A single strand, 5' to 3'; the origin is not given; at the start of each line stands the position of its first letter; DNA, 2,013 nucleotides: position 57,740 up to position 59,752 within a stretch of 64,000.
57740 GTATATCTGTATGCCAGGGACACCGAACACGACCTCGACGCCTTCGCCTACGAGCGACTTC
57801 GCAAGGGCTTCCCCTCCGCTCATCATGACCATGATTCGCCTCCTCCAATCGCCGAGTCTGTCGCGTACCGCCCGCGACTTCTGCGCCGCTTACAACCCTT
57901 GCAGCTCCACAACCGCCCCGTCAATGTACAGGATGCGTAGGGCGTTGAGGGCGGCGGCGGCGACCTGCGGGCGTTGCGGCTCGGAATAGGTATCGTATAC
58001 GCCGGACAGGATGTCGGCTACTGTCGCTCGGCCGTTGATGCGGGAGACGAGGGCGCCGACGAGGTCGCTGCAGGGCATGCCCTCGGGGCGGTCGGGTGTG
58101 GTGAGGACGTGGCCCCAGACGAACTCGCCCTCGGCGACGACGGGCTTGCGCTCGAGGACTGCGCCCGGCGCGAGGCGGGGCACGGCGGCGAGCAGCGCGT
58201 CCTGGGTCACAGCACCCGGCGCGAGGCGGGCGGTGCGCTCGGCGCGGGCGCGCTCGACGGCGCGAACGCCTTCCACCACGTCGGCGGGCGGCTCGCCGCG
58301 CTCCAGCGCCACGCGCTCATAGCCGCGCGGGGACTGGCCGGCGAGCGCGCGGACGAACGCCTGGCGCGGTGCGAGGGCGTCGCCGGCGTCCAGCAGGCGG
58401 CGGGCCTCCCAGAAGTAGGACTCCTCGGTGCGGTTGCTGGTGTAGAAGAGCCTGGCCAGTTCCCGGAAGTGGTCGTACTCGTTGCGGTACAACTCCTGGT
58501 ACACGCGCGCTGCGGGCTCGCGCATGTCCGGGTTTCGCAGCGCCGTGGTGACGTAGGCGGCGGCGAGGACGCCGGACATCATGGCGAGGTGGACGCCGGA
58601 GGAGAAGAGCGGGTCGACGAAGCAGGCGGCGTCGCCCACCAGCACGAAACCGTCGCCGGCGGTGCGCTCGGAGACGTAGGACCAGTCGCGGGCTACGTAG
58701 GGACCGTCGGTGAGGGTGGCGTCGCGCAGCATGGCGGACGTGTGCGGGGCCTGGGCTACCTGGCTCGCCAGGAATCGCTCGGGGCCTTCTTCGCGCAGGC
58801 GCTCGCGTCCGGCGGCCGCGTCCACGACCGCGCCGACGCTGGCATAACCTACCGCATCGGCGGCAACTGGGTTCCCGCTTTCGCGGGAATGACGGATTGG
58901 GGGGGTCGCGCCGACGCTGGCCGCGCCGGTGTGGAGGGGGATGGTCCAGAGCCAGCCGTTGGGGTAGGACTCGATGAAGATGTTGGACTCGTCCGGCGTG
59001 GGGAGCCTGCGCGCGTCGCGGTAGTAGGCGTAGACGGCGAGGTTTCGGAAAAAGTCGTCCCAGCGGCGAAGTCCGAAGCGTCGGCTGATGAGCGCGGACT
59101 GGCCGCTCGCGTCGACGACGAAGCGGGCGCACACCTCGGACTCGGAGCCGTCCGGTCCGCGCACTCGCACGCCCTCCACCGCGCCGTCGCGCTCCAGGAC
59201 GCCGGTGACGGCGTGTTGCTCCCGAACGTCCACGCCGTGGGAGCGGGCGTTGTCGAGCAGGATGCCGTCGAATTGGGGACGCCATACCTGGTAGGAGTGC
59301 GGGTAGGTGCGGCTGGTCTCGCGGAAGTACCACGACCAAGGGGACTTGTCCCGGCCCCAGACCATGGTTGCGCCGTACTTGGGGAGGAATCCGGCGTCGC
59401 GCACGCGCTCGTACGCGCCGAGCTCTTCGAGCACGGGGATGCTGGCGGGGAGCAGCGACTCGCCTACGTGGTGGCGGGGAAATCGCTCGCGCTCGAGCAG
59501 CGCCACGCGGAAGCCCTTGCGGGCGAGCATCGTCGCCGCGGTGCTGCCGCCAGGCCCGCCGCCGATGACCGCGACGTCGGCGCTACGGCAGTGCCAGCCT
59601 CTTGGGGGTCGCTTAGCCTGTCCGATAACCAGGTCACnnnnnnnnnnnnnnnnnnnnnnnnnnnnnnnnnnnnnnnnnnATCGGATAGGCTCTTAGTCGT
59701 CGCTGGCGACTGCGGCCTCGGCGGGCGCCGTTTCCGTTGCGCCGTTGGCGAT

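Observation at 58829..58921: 63-bp palindromic mini-element inserted in frame in a halogenase-like gene with a perfect 15-bp target duplication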

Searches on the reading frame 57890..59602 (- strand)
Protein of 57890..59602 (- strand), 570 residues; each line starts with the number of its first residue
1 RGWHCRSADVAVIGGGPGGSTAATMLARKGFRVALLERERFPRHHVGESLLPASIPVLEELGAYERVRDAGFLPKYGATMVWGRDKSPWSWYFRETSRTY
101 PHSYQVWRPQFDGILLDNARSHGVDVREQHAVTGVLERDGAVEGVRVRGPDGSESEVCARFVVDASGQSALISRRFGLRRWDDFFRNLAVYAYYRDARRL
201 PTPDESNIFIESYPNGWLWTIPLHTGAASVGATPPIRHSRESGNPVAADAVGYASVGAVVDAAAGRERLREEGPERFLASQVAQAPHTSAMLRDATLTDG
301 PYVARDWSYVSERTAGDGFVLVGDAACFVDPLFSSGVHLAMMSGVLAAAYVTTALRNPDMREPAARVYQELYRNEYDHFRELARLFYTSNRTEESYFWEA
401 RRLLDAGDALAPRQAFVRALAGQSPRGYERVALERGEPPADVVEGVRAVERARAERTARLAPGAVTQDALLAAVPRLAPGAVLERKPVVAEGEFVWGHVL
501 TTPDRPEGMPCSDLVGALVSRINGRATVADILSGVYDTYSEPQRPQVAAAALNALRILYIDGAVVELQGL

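Call 6: search_protein_families(library=pfam, proteins=[window:57890-59530:-])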
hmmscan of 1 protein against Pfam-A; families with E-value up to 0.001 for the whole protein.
window:57890-59530:- (546 aa): 4 families
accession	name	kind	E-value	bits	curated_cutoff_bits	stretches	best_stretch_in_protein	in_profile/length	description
PF04820.20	Trp_halogenase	-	9.6e-38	130.6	21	2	73-394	146-417/458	Tryptophan halogenase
PF01494.25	FAD_binding_3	-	4.1e-13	49.7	22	1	1-322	19-313/349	FAD binding domain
PF01266.30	DAO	-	0.0002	21.5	27.9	1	91-281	155-322/353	FAD dependent oxidoreductase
PF12831.13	FAD_oxidored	-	0.00024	21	27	0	70-148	83-150/416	FAD dependent oxidoreductase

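Call 12: find_homologous_proteins(query=window:57890-59530:-, max_evalue=1e-20)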
Query window:57890-59530:- (546 aa): 3551 proteins with E <= 1e-20 among 8000 candidates; the best 120 are listed.
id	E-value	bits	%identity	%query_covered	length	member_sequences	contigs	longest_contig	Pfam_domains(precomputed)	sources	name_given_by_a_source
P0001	0.0e+0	1071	89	100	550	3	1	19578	PF01266.31,PF13450.13,PF00890.31,PF07992.21,PF04820.21,PF01494.26,PF12831.14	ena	-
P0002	0.0e+0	1059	82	100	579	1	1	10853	PF01266.31,PF04820.21,PF01494.26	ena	-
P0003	0.0e+0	1053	88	100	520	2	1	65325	PF04820.21,PF01494.26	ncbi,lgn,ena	-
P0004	0.0e+0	1044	87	100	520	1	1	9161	PF01266.31,PF04820.21,PF01494.26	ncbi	-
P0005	0.0e+0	1037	85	100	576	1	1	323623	PF01266.31,PF13450.13,PF00890.31,PF07992.21,PF00070.34,PF03486.21,PF04820.21,PF01494.26,PF12831.14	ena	-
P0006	0.0e+0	1019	83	100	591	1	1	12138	PF01266.31,PF13450.13,PF00890.31,PF07992.21,PF00070.34,PF04820.21,PF01494.26,PF12831.14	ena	-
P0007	0.0e+0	1016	85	100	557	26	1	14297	PF01266.31,PF13450.13,PF00890.31,PF07992.21,PF00070.34,PF04820.21,PF01494.26,PF12831.14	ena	-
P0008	0.0e+0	1013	84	100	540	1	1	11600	PF01266.31,PF13450.13,PF00890.31,PF07992.21,PF04820.21,PF01494.26,PF12831.14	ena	-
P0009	0.0e+0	1013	85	100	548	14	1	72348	PF01946.24,PF01266.31,PF13450.13,PF00890.31,PF07992.21,PF00070.34,PF04820.21,PF05834.19,PF01494.26,PF12831.14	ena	-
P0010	1.9e-297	1005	83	100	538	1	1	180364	PF01266.31,PF13450.13,PF00890.31,PF07992.21,PF00070.34,PF03486.21,PF04820.21,PF05834.19,PF01494.26,PF12831.14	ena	-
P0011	1.4e-295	999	83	100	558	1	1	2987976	PF01266.31,PF13450.13,PF00890.31,PF07992.21,PF03486.21,PF04820.21,PF01494.26,PF12831.14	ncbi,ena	-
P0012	1.0e-294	996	83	100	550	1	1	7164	PF01266.31,PF13450.13,PF00890.31,PF07992.21,PF00070.34,PF04820.21,PF01494.26,PF12831.14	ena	-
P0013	9.8e-293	990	83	100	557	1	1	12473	PF01266.31,PF13450.13,PF00890.31,PF07992.21,PF04820.21,PF01494.26,PF12831.14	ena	-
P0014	1.0e-292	990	83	100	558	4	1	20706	PF01946.24,PF01266.31,PF13450.13,PF00890.31,PF07992.21,PF03486.21,PF04820.21,PF01494.26,PF12831.14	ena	-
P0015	3.2e-275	932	78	100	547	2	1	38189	PF01266.31,PF13450.13,PF00890.31,PF07992.21,PF00070.34,PF03486.21,PF04820.21,PF01134.29,PF01494.26,PF12831.14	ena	-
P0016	1.0e-242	825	70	100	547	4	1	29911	PF01266.31,PF13450.13,PF00890.31,PF07992.21,PF04820.21,PF01494.26,PF12831.14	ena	-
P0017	6.3e-213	726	61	100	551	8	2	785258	PF01266.31,PF13450.13,PF00890.31,PF07992.21,PF04820.21,PF01494.26,PF12831.14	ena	-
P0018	7.8e-210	716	61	100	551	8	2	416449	PF01266.31,PF13450.13,PF00890.31,PF07992.21,PF04820.21,PF05834.19,PF01494.26,PF12831.14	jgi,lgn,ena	-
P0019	1.2e-209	715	61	100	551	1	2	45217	PF01266.31,PF13450.13,PF00890.31,PF07992.21,PF04820.21,PF01494.26,PF12831.14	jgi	jgi:flavin-dependent dehydrogenase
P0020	2.6e-208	711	61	100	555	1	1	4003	PF01266.31,PF00890.31,PF07992.21,PF04820.21,PF01494.26,PF12831.14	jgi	jgi:flavin-dependent dehydrogenase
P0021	2.9e-208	711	60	100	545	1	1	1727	PF01266.31,PF00890.31,PF07992.21,PF04820.21,PF01494.26,PF12831.14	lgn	-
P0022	3.7e-208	711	60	100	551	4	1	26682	PF01266.31,PF13450.13,PF00890.31,PF07992.21,PF04820.21,PF01494.26,PF12831.14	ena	-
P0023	4.7e-208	710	60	100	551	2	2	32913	PF01266.31,PF13450.13,PF00890.31,PF07992.21,PF04820.21,PF01494.26,PF12831.14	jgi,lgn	jgi:flavin-dependent dehydrogenase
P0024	8.1e-208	709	60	100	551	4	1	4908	PF01266.31,PF00890.31,PF07992.21,PF04820.21,PF01494.26,PF12831.14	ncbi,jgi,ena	-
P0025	1.0e-207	709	59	100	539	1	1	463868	PF01266.31,PF13450.13,PF00890.31,PF07992.21,PF00070.34,PF04820.21,PF01494.26,PF12831.14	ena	-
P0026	1.6e-207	708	60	100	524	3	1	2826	PF01266.31,PF04820.21,PF01494.26,PF12831.14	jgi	jgi:clorobiocin biosynthesis protein Clo-hal/halogenation protein CepH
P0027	3.9e-207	707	60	100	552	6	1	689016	PF01266.31,PF00890.31,PF07992.21,PF04820.21,PF01494.26,PF12831.14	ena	-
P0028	6.4e-207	706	60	100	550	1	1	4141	PF01266.31,PF00890.31,PF07992.21,PF04820.21,PF01494.26,PF12831.14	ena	-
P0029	8.6e-207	706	59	100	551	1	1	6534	PF01266.31,PF13450.13,PF00890.31,PF07992.21,PF04820.21,PF01494.26,PF12831.14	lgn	-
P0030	1.0e-206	706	59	100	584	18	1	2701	PF01266.31,PF13450.13,PF00890.31,PF07992.21,PF04820.21,PF01494.26,PF12831.14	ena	-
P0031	1.4e-206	705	60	100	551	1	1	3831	PF01266.31,PF13450.13,PF00890.31,PF07992.21,PF04820.21,PF01494.26,PF12831.14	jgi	jgi:flavin-dependent dehydrogenase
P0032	1.9e-206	705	59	100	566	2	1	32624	PF01266.31,PF13450.13,PF00890.31,PF07992.21,PF00070.34,PF04820.21,PF01494.26,PF12831.14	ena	-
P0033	2.0e-206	705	58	100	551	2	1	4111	PF01266.31,PF13450.13,PF00890.31,PF07992.21,PF04820.21,PF01494.26,PF12831.14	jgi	jgi:flavin-dependent dehydrogenase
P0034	2.1e-206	705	59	99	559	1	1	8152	PF01266.31,PF13450.13,PF00890.31,PF07992.21,PF04820.21,PF01494.26,PF12831.14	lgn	-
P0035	2.1e-206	705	61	100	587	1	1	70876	PF01946.24,PF01266.31,PF13450.13,PF00890.31,PF07992.21,PF00070.34,PF04820.21,PF01134.29,PF01494.26,PF12831.14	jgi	jgi:halogenation protein CepH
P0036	3.3e-206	704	59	100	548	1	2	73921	PF01266.31,PF13450.13,PF00890.31,PF07992.21,PF04820.21,PF01494.26,PF12831.14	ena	-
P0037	3.9e-206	704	60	100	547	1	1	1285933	PF01266.31,PF13450.13,PF00890.31,PF07992.21,PF04820.21,PF01134.29,PF01494.26,PF12831.14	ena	-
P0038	5.3e-206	703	61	100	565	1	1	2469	PF01946.24,PF01266.31,PF13450.13,PF00890.31,PF07992.21,PF04820.21,PF01494.26,PF12831.14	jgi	jgi:flavin-dependent dehydrogenase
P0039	7.5e-206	703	59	100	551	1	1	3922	PF01266.31,PF13450.13,PF00890.31,PF07992.21,PF04820.21,PF01494.26,PF12831.14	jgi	jgi:flavin-dependent dehydrogenase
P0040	1.2e-205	702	59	100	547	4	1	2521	PF01266.31,PF00890.31,PF07992.21,PF04820.21,PF01494.26,PF12831.14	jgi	jgi:flavin-dependent dehydrogenase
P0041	1.5e-205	702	61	100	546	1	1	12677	PF01266.31,PF13450.13,PF00890.31,PF07992.21,PF00070.34,PF04820.21,PF01494.26,PF12831.14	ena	-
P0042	1.7e-205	702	60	100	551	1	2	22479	PF01266.31,PF13450.13,PF00890.31,PF07992.21,PF04820.21,PF01494.26,PF12831.14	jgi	jgi:flavin-dependent dehydrogenase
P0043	1.9e-205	702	60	100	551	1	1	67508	PF01946.24,PF01266.31,PF13450.13,PF00890.31,PF07992.21,PF04820.21,PF01494.26,PF12831.14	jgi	jgi:halogenation protein CepH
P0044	2.1e-205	701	60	100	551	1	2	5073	PF01266.31,PF13450.13,PF00890.31,PF07992.21,PF04820.21,PF01494.26,PF12831.14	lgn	-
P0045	2.8e-205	701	59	100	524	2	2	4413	PF04820.21,PF01494.26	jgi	jgi:flavin-dependent dehydrogenase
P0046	3.8e-205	701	61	100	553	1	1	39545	PF01266.31,PF13450.13,PF00890.31,PF04820.21,PF01494.26,PF12831.14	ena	-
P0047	4.0e-205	701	60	100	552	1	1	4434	PF01946.24,PF01266.31,PF13450.13,PF00890.31,PF07992.21,PF04820.21,PF01494.26,PF12831.14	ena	-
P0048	4.5e-205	700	59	100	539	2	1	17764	PF01266.31,PF00890.31,PF04820.21,PF01494.26,PF12831.14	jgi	jgi:flavin-dependent dehydrogenase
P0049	4.6e-205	700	59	100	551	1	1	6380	PF01946.24,PF01266.31,PF13450.13,PF00890.31,PF07992.21,PF00070.34,PF04820.21,PF01494.26,PF12831.14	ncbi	-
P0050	5.8e-205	700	58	100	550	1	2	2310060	PF01946.24,PF01266.31,PF13450.13,PF00890.31,PF07992.21,PF04820.21,PF01134.29,PF01494.26,PF12831.14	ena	-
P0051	8.0e-205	700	59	99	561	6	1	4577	PF01266.31,PF00890.31,PF07992.21,PF04820.21,PF01494.26,PF12831.14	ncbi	-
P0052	1.0e-204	699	59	100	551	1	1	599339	PF01946.24,PF01266.31,PF13450.13,PF00890.31,PF07992.21,PF04820.21,PF01494.26,PF12831.14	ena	-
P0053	1.3e-204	699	59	100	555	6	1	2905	PF01266.31,PF00890.31,PF07992.21,PF04820.21,PF01494.26,PF12831.14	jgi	-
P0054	2.0e-204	698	59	100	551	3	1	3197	PF01266.31,PF13450.13,PF00890.31,PF07992.21,PF04820.21,PF01494.26,PF12831.14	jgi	jgi:flavin-dependent dehydrogenase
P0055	3.7e-204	697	60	100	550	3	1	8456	PF01266.31,PF00890.31,PF07992.21,PF04820.21,PF01494.26,PF12831.14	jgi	jgi:flavin-dependent dehydrogenase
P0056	5.0e-204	697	58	100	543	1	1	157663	PF01266.31,PF13450.13,PF00890.31,PF07992.21,PF04820.21,PF01494.26,PF12831.14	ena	-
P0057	5.9e-204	697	57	100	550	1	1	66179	PF01946.24,PF01266.31,PF13450.13,PF00890.31,PF07992.21,PF04820.21,PF01494.26,PF12831.14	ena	-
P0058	6.3e-204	697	59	100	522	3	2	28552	PF04820.21,PF01494.26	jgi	jgi:flavin-dependent dehydrogenase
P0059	6.6e-204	696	58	100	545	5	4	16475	PF01266.31,PF00890.31,PF04820.21,PF01494.26,PF12831.14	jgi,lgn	jgi:flavin-dependent dehydrogenase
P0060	8.0e-204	696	60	100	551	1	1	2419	PF01266.31,PF00890.31,PF07992.21,PF04820.21,PF01494.26,PF12831.14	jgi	jgi:flavin-dependent dehydrogenase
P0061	8.3e-204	696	58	100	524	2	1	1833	PF04820.21,PF01494.26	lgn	-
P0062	8.5e-204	696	59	100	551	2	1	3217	PF01266.31,PF00890.31,PF07992.21,PF04820.21,PF01494.26,PF12831.14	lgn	-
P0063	9.3e-204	696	60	100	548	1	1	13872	PF01266.31,PF13450.13,PF00890.31,PF07992.21,PF04820.21,PF01494.26,PF12831.14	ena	-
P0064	1.1e-203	696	60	100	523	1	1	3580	PF01266.31,PF04820.21,PF01494.26,PF12831.14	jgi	jgi:flavin-dependent dehydrogenase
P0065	1.2e-203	696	58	100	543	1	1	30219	PF01266.31,PF13450.13,PF00890.31,PF07992.21,PF04820.21,PF01494.26,PF12831.14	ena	-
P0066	1.4e-203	695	60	100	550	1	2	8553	PF01266.31,PF00890.31,PF07992.21,PF04820.21,PF01494.26,PF12831.14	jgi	jgi:flavin-dependent dehydrogenase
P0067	1.5e-203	695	59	100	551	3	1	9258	PF01946.24,PF01266.31,PF13450.13,PF00890.31,PF07992.21,PF04820.21,PF01494.26,PF12831.14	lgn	-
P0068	2.3e-203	695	59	100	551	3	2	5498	PF01946.24,PF01266.31,PF13450.13,PF00890.31,PF07992.21,PF00070.34,PF04820.21,PF01494.26,PF12831.14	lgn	-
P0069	3.0e-203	694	60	100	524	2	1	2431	PF04820.21,PF01494.26,PF12831.14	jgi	jgi:flavin-dependent dehydrogenase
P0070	3.2e-203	694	59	100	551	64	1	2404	PF01266.31,PF00890.31,PF07992.21,PF04820.21,PF01494.26,PF12831.14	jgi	jgi:flavin-dependent dehydrogenase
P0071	3.3e-203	694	60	100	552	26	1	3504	PF01266.31,PF13450.13,PF00890.31,PF07992.21,PF04820.21,PF01494.26,PF12831.14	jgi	jgi:flavin-dependent dehydrogenase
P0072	3.4e-203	694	60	100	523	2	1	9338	PF04820.21,PF01494.26,PF12831.14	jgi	jgi:flavin-dependent dehydrogenase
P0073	4.5e-203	694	59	100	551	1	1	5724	PF01266.31,PF13450.13,PF00890.31,PF07992.21,PF04820.21,PF01494.26,PF12831.14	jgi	jgi:FAD-dependent halogenase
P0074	4.5e-203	694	58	100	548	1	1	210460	PF01946.24,PF01266.31,PF00890.31,PF07992.21,PF00070.34,PF04820.21,PF01494.26,PF12831.14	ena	-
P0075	4.6e-203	694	59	99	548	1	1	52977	PF01266.31,PF00890.31,PF07992.21,PF04820.21,PF01494.26,PF12831.14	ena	-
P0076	4.7e-203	694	59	100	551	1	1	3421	PF01266.31,PF00890.31,PF07992.21,PF04820.21,PF01494.26,PF12831.14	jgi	jgi:flavin-dependent dehydrogenase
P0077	7.6e-203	693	59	100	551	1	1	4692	PF01266.31,PF00890.31,PF07992.21,PF04820.21,PF01494.26,PF12831.14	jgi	jgi:flavin-dependent dehydrogenase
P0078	8.3e-203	693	57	100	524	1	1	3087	PF04820.21,PF01494.26,PF12831.14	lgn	-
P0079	9.6e-203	693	58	100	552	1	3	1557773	PF01946.24,PF01266.31,PF13450.13,PF00890.31,PF07992.21,PF00070.34,PF04820.21,PF01134.29,PF01494.26,PF12831.14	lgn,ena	-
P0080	1.0e-202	693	58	100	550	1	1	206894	PF01946.24,PF01266.31,PF13450.13,PF00890.31,PF07992.21,PF04820.21,PF01134.29,PF01494.26,PF12831.14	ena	-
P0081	1.1e-202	693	59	100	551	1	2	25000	PF01266.31,PF00890.31,PF04820.21,PF01494.26,PF12831.14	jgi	jgi:flavin-dependent dehydrogenase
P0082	1.1e-202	692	58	100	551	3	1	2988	PF01266.31,PF00890.31,PF07992.21,PF04820.21,PF01494.26,PF12831.14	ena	-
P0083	1.1e-202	692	58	100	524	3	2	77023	PF04820.21,PF01494.26,PF12831.14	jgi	jgi:flavin-dependent dehydrogenase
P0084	1.1e-202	692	58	100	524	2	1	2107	PF04820.21,PF01494.26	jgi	jgi:halogenation protein CepH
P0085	1.3e-202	692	59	100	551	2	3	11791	PF01266.31,PF00890.31,PF07992.21,PF04820.21,PF01494.26,PF12831.14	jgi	jgi:flavin-dependent dehydrogenase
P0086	1.4e-202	692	59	100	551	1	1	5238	PF01266.31,PF00890.31,PF07992.21,PF04820.21,PF01494.26,PF12831.14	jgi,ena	-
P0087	1.4e-202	692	58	100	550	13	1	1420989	PF01266.31,PF13450.13,PF00890.31,PF07992.21,PF04820.21,PF01134.29,PF01494.26,PF12831.14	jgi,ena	jgi:flavin-dependent dehydrogenase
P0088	1.8e-202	692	60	99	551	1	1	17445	PF01266.31,PF13450.13,PF00890.31,PF07992.21,PF04820.21,PF01494.26,PF12831.14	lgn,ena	-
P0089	2.1e-202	692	59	99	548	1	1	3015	PF01266.31,PF00890.31,PF07992.21,PF04820.21,PF01494.26,PF12831.14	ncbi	ncbi:MAG TPA: FAD-dependent oxidoreductase [Candidatus Tectomicrobia bacterium]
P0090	2.1e-202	692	59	100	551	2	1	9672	PF01946.24,PF01266.31,PF13450.13,PF00890.31,PF07992.21,PF04820.21,PF01134.29,PF01494.26,PF12831.14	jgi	jgi:flavin-dependent dehydrogenase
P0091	2.4e-202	691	59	100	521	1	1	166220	PF04820.21,PF01494.26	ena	-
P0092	2.4e-202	691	58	99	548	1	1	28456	PF01266.31,PF00890.31,PF07992.21,PF04820.21,PF01494.26,PF12831.14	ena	-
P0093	2.5e-202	691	59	100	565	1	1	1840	PF01266.31,PF13450.13,PF00890.31,PF07992.21,PF04820.21,PF01494.26,PF12831.14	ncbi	-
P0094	2.6e-202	691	58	99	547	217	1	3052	PF01266.31,PF01593.31,PF13450.13,PF00890.31,PF07992.21,PF00070.34,PF04820.21,PF01494.26,PF12831.14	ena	-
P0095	3.4e-202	691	59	100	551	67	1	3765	PF01266.31,PF00890.31,PF07992.21,PF04820.21,PF01494.26,PF12831.14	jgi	jgi:flavin-dependent dehydrogenase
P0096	4.2e-202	691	59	100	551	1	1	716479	PF01266.31,PF13450.13,PF00890.31,PF04820.21,PF01494.26,PF12831.14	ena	-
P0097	4.7e-202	690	59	99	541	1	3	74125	PF01946.24,PF01266.31,PF13450.13,PF00890.31,PF07992.21,PF00070.34,PF03486.21,PF04820.21,PF05834.19,PF01494.26,PF12831.14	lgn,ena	-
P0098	5.2e-202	690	59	99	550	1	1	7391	PF01266.31,PF13450.13,PF00890.31,PF07992.21,PF03486.21,PF04820.21,PF01494.26,PF12831.14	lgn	-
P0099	5.3e-202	690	58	100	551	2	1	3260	PF01266.31,PF13450.13,PF00890.31,PF07992.21,PF04820.21,PF01494.26,PF12831.14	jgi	jgi:flavin-dependent dehydrogenase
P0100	5.5e-202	690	59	100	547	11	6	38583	PF01266.31,PF13450.13,PF00890.31,PF07992.21,PF00070.34,PF03486.21,PF04820.21,PF05834.19,PF01134.29,PF01494.26,PF12831.14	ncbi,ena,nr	ncbi:MAG: tryptophan halogenase [Planctomyces sp.]|nr:tryptophan halogenase [Planctomyces sp.]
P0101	5.7e-202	690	59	100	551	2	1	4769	PF01266.31,PF13450.13,PF00890.31,PF07992.21,PF04820.21,PF01494.26,PF12831.14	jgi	jgi:flavin-dependent dehydrogenase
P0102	6.9e-202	690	59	99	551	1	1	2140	PF01266.31,PF00890.31,PF07992.21,PF04820.21,PF01494.26,PF12831.14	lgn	-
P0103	7.5e-202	690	59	100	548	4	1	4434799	PF01266.31,PF00890.31,PF07992.21,PF04820.21,PF01494.26,PF12831.14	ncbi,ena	-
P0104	8.1e-202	690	58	100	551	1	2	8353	PF01266.31,PF13450.13,PF00890.31,PF07992.21,PF00070.34,PF04820.21,PF01494.26,PF12831.14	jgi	-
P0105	8.2e-202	690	60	100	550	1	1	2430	PF01266.31,PF13450.13,PF00890.31,PF07992.21,PF04820.21,PF01494.26,PF12831.14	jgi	jgi:FAD-dependent halogenase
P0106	8.6e-202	690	58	100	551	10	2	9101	PF01946.24,PF01266.31,PF13450.13,PF00890.31,PF07992.21,PF04820.21,PF01494.26,PF12831.14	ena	-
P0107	8.7e-202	689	60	99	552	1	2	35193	PF01266.31,PF13450.13,PF00890.31,PF07992.21,PF04820.21,PF01494.26,PF12831.14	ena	-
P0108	1.1e-201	689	60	100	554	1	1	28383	PF01266.31,PF13450.13,PF00890.31,PF07992.21,PF04820.21,PF01494.26,PF12831.14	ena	-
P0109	1.2e-201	689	60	100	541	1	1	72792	PF01946.24,PF01266.31,PF13450.13,PF00890.31,PF07992.21,PF03486.21,PF04820.21,PF01134.29,PF01494.26,PF12831.14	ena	-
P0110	1.3e-201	689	58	100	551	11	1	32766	PF01266.31,PF13450.13,PF00890.31,PF04820.21,PF01494.26,PF12831.14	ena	-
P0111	1.3e-201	689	58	100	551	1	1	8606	PF01266.31,PF13450.13,PF00890.31,PF07992.21,PF04820.21,PF01494.26,PF12831.14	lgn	-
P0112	1.9e-201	688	60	99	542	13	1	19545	PF01266.31,PF00890.31,PF07992.21,PF04820.21,PF01494.26,PF12831.14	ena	-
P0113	2.0e-201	688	58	100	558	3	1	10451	PF01266.31,PF00890.31,PF07992.21,PF04820.21,PF01494.26,PF12831.14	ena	-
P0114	2.5e-201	688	59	100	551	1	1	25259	PF01266.31,PF00890.31,PF07992.21,PF04820.21,PF01494.26,PF12831.14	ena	-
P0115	2.9e-201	688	58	100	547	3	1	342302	PF01946.24,PF01266.31,PF13450.13,PF00890.31,PF07992.21,PF04820.21,PF01494.26,PF12831.14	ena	-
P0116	3.1e-201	688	58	100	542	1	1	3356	PF01266.31,PF13450.13,PF00890.31,PF07992.21,PF04820.21,PF05834.19,PF01494.26,PF12831.14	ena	-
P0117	3.1e-201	688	60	100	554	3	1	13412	PF01266.31,PF13450.13,PF00890.31,PF07992.21,PF04820.21,PF01494.26,PF12831.14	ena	-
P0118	3.3e-201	688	60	100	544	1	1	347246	PF01266.31,PF13450.13,PF00890.31,PF07992.21,PF00070.34,PF04820.21,PF01494.26,PF12831.14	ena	-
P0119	3.5e-201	687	59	100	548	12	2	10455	PF01266.31,PF13450.13,PF00890.31,PF07992.21,PF04820.21,PF01494.26,PF12831.14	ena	-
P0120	4.6e-201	687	58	100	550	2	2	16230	PF01266.31,PF13450.13,PF00890.31,PF07992.21,PF04820.21,PF01494.26,PF12831.14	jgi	jgi:halogenation protein CepH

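Call 15: find_encoding_contigs(protein=P0001, flank=3000, max_places=2)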
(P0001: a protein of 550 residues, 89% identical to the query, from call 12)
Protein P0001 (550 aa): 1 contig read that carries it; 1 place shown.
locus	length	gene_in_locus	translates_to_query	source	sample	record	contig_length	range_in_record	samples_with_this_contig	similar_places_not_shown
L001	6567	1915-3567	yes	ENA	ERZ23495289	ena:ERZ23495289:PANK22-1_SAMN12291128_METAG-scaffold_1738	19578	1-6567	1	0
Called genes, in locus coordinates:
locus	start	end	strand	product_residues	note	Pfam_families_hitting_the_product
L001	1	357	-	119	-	?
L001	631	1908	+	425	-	PF00296:Bac_luciferase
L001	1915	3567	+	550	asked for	PF00890:FAD_binding_2 (faint), PF01266:DAO (weak), PF01494:FAD_binding_3, PF04820:Trp_halogenase, PF07992:Pyr_redox_2 (weak), PF12831:FAD_oxidored, PF13450:NAD_binding_8 (weak), PF04820:Trp_halogenase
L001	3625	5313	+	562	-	PF02776:TPP_enzyme_N, PF00205:TPP_enzyme_M, PF02775:TPP_enzyme_C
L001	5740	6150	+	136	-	-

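Call 16: find_encoding_contigs(protein=P0002, flank=3000, max_places=2)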
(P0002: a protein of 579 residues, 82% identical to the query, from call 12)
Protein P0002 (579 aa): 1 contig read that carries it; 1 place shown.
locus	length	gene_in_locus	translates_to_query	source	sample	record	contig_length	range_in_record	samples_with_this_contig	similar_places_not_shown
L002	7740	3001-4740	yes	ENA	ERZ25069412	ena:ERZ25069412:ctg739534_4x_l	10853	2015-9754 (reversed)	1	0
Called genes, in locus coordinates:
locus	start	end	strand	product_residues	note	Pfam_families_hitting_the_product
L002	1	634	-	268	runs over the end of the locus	PF00120:Gln-synt_C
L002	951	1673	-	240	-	-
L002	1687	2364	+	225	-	PF00296:Bac_luciferase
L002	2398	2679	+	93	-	-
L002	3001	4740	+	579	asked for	PF01266:DAO (faint), PF01494:FAD_binding_3, PF04820:Trp_halogenase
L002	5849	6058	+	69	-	-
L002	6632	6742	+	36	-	-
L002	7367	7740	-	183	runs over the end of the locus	PF22522:DUF6998 (weak)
